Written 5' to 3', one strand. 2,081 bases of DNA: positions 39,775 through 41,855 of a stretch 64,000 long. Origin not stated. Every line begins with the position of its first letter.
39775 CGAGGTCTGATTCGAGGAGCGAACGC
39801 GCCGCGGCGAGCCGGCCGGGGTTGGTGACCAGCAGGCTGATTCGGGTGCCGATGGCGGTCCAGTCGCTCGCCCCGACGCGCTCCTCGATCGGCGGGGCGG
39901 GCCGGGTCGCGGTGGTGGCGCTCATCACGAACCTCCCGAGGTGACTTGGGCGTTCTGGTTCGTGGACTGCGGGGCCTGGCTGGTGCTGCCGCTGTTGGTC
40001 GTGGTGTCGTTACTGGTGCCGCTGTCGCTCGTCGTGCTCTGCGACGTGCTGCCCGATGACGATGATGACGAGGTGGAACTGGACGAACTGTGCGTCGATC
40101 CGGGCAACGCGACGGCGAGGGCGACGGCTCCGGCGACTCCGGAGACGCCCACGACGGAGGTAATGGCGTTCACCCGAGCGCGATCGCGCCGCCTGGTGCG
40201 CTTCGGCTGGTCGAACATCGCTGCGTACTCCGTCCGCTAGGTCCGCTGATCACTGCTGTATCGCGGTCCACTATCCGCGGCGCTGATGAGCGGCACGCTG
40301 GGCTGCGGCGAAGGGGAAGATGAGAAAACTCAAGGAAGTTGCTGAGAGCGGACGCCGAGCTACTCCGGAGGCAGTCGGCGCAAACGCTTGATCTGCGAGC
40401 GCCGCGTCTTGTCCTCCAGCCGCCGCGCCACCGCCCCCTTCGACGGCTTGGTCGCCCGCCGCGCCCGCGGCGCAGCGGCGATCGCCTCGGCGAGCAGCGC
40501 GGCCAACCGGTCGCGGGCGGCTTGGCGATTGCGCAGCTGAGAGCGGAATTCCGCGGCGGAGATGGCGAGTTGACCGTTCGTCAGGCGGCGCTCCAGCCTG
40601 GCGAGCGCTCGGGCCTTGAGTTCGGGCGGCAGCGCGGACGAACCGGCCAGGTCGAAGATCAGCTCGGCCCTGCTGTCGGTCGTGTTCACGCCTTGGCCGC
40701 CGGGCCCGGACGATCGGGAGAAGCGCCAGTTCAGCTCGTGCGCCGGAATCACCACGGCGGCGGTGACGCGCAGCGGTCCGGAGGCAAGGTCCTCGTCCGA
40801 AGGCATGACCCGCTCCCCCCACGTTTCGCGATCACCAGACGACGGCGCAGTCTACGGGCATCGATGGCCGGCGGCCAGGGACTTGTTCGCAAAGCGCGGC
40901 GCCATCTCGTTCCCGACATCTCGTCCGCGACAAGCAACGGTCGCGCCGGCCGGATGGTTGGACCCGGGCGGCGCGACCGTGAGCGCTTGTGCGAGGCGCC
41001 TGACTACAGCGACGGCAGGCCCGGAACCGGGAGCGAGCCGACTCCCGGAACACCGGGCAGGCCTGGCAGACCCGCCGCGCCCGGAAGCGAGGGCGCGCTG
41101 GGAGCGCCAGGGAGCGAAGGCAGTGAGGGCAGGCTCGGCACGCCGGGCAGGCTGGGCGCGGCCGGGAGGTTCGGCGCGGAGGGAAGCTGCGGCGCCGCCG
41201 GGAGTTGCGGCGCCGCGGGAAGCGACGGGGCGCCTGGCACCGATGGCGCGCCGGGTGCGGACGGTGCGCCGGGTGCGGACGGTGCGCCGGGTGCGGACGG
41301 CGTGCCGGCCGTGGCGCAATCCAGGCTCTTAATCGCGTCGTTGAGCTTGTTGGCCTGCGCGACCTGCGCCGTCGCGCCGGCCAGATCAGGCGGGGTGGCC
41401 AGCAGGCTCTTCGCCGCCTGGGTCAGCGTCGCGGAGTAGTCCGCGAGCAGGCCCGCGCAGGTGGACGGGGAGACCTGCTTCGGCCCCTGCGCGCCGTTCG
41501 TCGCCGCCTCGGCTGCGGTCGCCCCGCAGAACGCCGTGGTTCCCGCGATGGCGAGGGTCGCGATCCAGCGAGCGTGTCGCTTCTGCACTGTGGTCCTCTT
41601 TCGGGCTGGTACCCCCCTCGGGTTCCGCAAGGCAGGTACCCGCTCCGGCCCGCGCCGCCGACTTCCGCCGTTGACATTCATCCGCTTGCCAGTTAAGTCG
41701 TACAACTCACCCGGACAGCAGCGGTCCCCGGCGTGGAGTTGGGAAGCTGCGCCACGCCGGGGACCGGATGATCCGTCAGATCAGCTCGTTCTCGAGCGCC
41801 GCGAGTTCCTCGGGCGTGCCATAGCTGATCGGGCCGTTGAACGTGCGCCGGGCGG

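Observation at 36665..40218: Five-gene ApbE-linked operon that looks like an NAD(P)H-to-extracytoplasm electron conduit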

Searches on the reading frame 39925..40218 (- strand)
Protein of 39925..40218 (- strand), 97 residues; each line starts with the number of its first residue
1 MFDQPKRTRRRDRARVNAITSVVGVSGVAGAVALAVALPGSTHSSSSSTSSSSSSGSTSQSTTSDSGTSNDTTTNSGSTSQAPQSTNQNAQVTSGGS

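Call 3: search_protein_families(library=pfam, proteins=[window:39925-40218:-], max_evalue=0.01)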
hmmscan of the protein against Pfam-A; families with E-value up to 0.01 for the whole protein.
window:39925-40218:- (97 aa): 0 families

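Call 6: search_protein_families(library=ncbifam, proteins=[window:39925-40218:-], max_evalue=0.01)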
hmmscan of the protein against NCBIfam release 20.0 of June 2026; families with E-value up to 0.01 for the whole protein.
window:39925-40218:- (97 aa): 0 families

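Call 31: find_homologous_proteins(query=window:39925-40218:-, max_evalue=0.01)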
Query window:39925-40218:- (97 aa): 2 proteins with E <= 0.01 among 160 candidates.
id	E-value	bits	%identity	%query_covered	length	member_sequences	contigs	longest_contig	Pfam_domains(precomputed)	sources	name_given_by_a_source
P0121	1.2e-22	97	62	100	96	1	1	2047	-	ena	-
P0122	1.4e-7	49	84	26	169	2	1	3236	PF07690.22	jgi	-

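Call 50: search_protein_representatives(alignment_id=A2)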
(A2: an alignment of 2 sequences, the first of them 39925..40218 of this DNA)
Query: 2 sequences, 101 profile positions. Proteins with E-value up to 0.001 (for the whole library): 16; up to 1e-10: 4; up to 1e-30: 1. The best 16 are listed.
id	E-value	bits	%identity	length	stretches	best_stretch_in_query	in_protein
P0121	4.1e-46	171.4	-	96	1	1-101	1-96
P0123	1.2e-21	92.9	-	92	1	5-101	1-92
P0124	3.9e-19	84.8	-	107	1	5-101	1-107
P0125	1.3e-12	63.9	-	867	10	25-60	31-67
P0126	8.2e-07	45.2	-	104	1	3-101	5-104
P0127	1.5e-06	44.3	-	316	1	8-83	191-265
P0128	5.0e-06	42.7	-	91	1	12-98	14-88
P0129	1.9e-05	40.9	-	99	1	11-101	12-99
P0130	1.1e-04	38.4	-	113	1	12-101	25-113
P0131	1.5e-04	38.0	-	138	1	12-93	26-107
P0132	3.3e-04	36.9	-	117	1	12-101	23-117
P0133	5.4e-04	36.2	-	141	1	9-69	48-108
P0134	5.5e-04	36.2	-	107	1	12-101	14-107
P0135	6.6e-04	35.9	-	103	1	12-101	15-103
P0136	8.0e-04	35.6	-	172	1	5-65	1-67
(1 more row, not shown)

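Call 65: predict_structure(alignment_id=A4)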
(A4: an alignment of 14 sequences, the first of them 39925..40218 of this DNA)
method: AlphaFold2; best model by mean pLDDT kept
length: 97 residues; sequences in the alignment: 14
mean_pLDDT: 50.4   pTM: 0.15
mean pLDDT of the five models: 50.4, 47.8, 46.9, 46.0, 44.5
residues with pLDDT >= 90: 0; 70-90: 2; 50-70: 40; < 50: 55
segments of 3 or more residues with pLDDT < 50: 10-13, 15-27, 39-49, 51-60, 62-66, 74-78
pLDDT, mean of each block of 10 residues (from residue 1): 50 48 49 52 47 46 49 48 57 60
secondary structure, 60 per line:
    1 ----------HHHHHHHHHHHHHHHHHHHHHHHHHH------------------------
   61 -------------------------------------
elements in order: H11-36

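Call 71: search_protein_families(library=pfam, alignment_id=A4, max_evalue=1)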
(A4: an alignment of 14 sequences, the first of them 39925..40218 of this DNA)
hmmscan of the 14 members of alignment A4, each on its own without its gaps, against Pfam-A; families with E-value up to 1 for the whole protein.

A. member 1, window:39925-40218:- (97 aa): 3 families
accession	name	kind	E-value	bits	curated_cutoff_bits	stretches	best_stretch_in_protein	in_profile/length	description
PF19439.4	CLEC16A_C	-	0.094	11.7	22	1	2-90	608-698/767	CLEC16A C-terminal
PF16118.10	DUF4834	-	0.16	13.4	27.8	1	32-87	25-80/99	Domain of unknown function (DUF4834)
PF22251.1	PFF1_TM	-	0.24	11.3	32.3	1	28-90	112-176/300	Vacuolar membrane protease, transmembrane domain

B. families by the number of members that match (of 14 scanned): 9 families
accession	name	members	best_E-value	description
PF19747.4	DUF6234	2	0.0014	Family of unknown function (DUF6234)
PF19590.4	TrbL_3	2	0.37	TrbL/VirB6 plasmid conjugal transfer like protein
PF10814.13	CwsA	1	0.017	Cell wall synthesis protein CwsA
PF19439.4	CLEC16A_C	1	0.094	CLEC16A C-terminal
PF11670.13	MSP1a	1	0.12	Major surface protein 1a (MSP1a)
PF16118.10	DUF4834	1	0.16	Domain of unknown function (DUF4834)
PF14821.11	Thr_synth_N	1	0.21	Threonine synthase N terminus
PF22251.1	PFF1_TM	1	0.24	Vacuolar membrane protease, transmembrane domain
PF21827.1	New_glue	1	0.68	New glue protein family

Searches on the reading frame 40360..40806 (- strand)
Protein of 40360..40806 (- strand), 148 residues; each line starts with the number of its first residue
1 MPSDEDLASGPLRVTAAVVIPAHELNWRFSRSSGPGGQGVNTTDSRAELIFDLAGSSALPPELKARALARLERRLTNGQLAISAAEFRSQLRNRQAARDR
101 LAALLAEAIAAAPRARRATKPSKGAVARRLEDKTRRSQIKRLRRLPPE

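Call 3: search_protein_families(library=pfam, proteins=[window:40360-40806:-], max_evalue=0.01)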
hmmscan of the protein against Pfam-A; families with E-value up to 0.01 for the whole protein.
window:40360-40806:- (148 aa): 1 family
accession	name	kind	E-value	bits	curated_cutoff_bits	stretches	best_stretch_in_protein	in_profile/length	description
PF00472.26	RF-1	-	2.8e-19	69.6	35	1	18-143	5-116/116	RF-1 domain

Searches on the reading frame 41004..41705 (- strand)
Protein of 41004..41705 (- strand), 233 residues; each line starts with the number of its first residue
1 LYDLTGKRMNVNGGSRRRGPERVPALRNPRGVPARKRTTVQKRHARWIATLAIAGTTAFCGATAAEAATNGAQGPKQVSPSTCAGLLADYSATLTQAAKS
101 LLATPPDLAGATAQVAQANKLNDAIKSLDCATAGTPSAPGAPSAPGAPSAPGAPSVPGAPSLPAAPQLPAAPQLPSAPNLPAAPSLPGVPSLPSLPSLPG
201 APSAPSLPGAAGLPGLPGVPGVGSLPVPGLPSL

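Call 3: search_protein_families(library=pfam, proteins=[window:41004-41705:-], max_evalue=0.01)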
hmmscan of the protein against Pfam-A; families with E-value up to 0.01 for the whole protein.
window:41004-41705:- (233 aa): 1 family
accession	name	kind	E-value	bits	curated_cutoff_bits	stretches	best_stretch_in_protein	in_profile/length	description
PF06346.17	Drf_FH1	-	0.0011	19.2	40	1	129-229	18-127/157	Formin Homology Region 1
